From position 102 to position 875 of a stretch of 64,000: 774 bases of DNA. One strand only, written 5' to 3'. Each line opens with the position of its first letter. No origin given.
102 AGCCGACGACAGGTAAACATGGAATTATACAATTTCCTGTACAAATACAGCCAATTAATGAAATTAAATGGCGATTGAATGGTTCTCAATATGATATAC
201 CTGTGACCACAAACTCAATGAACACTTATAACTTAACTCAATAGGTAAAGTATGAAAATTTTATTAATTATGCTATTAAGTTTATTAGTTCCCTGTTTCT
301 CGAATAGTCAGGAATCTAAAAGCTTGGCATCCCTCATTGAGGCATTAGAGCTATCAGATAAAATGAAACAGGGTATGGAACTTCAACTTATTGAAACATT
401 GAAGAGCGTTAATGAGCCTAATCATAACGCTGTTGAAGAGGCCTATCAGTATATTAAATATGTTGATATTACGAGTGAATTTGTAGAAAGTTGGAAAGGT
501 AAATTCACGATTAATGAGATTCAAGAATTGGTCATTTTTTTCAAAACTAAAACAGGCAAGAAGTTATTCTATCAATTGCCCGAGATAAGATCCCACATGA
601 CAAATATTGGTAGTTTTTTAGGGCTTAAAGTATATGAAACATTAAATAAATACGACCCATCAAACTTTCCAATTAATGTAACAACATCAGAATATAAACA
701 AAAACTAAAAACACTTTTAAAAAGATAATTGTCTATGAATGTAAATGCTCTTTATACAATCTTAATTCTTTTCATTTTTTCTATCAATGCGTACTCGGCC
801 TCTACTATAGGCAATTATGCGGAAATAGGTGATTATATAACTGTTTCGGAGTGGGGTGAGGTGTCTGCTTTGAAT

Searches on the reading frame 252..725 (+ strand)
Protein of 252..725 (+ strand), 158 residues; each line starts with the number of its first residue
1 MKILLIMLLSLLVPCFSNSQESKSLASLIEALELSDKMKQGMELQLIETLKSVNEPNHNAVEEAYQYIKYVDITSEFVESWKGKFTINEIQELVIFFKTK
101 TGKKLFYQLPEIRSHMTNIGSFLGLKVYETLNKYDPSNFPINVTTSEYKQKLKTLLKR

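Call 5: search_protein_families(library=pfam, proteins=[window:252-725:+], max_evalue=0.1)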
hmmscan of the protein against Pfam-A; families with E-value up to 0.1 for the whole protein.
window:252-725:+ (158 aa): 2 families
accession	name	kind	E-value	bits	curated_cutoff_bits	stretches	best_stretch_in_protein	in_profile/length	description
PF09832.14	DUF2059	-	0.00028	21.3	23.6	1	73-117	3-47/60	Uncharacterized protein conserved in bacteria (DUF2059)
PF08587.17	UBA_2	-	0.022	15.2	23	0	46-69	20-43/45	Ubiquitin associated domain (UBA)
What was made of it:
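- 252..728 (+): Small (158 aa) signal-peptide protein, DUF2059-like. It is the first visible conserved gene of the cassette. Pfam DUF2059 E 2.8e-4, below the gathering score (call 5).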

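Call 6: search_protein_families(library=ncbifam, proteins=[window:252-725:+], max_evalue=0.1)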
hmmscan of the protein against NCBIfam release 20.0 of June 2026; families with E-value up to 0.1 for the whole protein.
window:252-725:+ (158 aa): 2 families
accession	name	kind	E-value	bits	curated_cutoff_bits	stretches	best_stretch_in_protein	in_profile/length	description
NF041794.1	1_anti-phage_ZorA1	equivalog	0.051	11.9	750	0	101-146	127-169/729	type I Zorya anti-phage system protein ZorA1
TIGR02263.1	benz_CoA_red_C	equivalog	0.094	11.6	421.15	0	66-106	120-160/380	benzoyl-CoA reductase subunit C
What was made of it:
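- On T9SS cargo: No NCBIfam or Pfam hit at E up to 0.1 (calls 5, 6).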

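Call 16: search_protein_families(library=phrogs, proteins=[window:252-725:+], max_evalue=0.01)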
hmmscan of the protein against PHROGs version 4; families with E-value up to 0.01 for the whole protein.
window:252-725:+ (158 aa): 0 families
